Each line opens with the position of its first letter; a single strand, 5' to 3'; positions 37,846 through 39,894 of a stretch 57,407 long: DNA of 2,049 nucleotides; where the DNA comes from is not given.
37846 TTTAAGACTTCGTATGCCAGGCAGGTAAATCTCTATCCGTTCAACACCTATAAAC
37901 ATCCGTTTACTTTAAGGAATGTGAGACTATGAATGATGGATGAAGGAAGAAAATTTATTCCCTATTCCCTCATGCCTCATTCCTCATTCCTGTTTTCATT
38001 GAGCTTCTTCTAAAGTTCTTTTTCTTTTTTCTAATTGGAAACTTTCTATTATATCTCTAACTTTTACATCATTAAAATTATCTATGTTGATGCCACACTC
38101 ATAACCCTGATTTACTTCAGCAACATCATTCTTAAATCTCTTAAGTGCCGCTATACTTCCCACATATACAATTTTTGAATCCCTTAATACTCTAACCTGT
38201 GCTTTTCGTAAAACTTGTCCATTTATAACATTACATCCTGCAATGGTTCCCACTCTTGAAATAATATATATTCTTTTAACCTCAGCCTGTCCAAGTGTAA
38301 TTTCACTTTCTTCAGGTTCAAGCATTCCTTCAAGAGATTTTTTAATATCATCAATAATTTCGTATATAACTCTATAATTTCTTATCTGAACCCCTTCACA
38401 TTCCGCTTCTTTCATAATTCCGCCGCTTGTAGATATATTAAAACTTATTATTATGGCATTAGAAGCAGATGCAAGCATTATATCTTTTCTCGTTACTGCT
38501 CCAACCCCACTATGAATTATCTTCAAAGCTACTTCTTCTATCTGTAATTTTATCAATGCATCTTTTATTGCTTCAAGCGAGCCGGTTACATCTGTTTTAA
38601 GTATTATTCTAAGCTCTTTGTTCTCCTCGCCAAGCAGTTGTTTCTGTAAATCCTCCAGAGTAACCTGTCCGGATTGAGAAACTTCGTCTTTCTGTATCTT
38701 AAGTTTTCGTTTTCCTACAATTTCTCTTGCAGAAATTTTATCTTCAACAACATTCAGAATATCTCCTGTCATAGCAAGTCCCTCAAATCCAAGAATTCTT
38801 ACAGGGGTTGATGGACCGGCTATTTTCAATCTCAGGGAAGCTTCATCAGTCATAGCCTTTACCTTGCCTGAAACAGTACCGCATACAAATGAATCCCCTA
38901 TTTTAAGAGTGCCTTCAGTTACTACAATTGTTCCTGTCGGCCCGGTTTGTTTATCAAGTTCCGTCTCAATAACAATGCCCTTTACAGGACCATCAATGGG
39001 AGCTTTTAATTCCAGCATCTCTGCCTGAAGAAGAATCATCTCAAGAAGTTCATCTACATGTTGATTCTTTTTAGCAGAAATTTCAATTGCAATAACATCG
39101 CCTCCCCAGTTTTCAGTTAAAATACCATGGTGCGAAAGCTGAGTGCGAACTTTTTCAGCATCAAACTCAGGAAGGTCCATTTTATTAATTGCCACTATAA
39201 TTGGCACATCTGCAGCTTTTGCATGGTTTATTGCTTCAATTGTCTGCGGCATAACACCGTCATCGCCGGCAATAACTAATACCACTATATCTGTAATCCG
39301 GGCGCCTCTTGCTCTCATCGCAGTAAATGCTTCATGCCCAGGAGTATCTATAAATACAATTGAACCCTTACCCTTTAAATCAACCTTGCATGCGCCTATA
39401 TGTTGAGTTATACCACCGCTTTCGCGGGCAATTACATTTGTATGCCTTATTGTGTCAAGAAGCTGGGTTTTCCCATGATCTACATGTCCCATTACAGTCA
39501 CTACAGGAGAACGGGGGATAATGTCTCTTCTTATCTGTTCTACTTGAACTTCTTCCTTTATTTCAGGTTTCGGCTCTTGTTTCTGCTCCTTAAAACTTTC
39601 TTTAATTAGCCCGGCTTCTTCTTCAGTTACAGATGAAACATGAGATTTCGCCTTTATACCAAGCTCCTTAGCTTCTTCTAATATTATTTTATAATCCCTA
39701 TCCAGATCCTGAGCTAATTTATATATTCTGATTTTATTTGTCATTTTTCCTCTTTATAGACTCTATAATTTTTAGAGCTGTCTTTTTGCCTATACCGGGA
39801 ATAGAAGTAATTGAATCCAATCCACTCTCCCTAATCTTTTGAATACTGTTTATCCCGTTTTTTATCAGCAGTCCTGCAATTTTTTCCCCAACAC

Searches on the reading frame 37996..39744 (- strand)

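Call 49: search_protein_families(library=pfam, proteins=[window:37996-39741:-], max_evalue=0.00001)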
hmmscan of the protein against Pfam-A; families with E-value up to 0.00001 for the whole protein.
window:37996-39741:- (581 aa): 6 families
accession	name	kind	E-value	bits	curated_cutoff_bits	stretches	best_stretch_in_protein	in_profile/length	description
PF11987.13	IF-2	-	3.5e-37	127.3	27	1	353-467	3-117/117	Translation-initiation factor 2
PF00009.33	GTP_EFTU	-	1.9e-34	119.3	26.5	1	80-238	5-184/188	Elongation factor Tu GTP binding domain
PF22042.2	EF-G_D2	-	7.6e-19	68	27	1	252-331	1-83/84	Elongation factor G domain 2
PF01926.29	MMR_HSR1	-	5.2e-10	39.9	21.9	1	81-187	2-113/113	50S ribosome-binding GTPase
PF04760.21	IF2_N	-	3.5e-09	36.7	25.3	1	2-51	2-51/53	Translation initiation factor IF-2, N-terminal region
PF00071.28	Ras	-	3.6e-07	30.3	21.6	1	82-239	3-159/162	Ras family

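Call 62: search_protein_families(library=padloc, proteins=[L090:11238-11429:+, L090:11486-11944:+], max_evalue=0.001)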
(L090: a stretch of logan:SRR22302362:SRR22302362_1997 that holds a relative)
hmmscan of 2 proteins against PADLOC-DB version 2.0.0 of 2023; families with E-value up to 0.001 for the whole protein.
L090:11238-11429:+ (64 aa): 0 families

L090:11486-11944:+ (153 aa): 0 families

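Call 87: search_protein_families(library=pfam, proteins=[L093:6427-6777:+, L090:11486-11944:+, L090:11238-11429:+], max_evalue=0.01)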
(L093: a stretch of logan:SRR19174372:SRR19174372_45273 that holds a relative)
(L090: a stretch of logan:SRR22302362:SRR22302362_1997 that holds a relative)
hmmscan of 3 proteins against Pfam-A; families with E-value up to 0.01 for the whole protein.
L093:6427-6777:+ (117 aa): 8 families
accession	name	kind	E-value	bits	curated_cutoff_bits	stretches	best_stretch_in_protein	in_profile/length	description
PF09722.15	Xre_MbcA_ParS_C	-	5.4e-12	45.9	24.5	1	76-114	14-51/51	Antitoxin Xre/MbcA/ParS C-terminal toxin-binding domain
PF01381.28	HTH_3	-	1.3e-09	38.4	23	1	14-55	3-44/55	Helix-turn-helix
PF12844.13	HTH_19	-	5.5e-06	26.6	30.2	1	15-58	7-50/64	Helix-turn-helix domain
PF13560.12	HTH_31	-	9.2e-06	26.3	27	1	15-58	9-53/64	Helix-turn-helix domain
PF20432.4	Xre-like-HTH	-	0.00037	21.2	25.8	1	16-42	19-44/63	Antitoxin Xre-like helix-turn-helix domain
PF15731.11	MqsA_antitoxin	-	0.0025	18.4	30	1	13-61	75-123/131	Antitoxin component of bacterial toxin-antitoxin system, MqsA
PF14590.12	DUF4447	-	0.0027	18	27.2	1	11-64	11-64/166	Domain of unknown function (DUF4447)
PF14549.12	P22_Cro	-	0.0086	16.3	30.2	0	22-50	11-37/60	DNA-binding transcriptional regulator Cro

L090:11486-11944:+ (153 aa): 1 family
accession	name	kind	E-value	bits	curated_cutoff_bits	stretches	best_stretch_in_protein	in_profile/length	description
PF03264.19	Cytochrom_NNT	-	8.6e-05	22.8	24.1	1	56-131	47-119/174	NapC/NirT cytochrome c family, N-terminal region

L090:11238-11429:+ (64 aa): 1 family
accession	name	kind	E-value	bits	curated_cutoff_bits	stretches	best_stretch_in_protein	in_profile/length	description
PF10047.15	DUF2281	-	5.3e-06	27.4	26.5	1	7-38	2-33/64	Protein of unknown function (DUF2281)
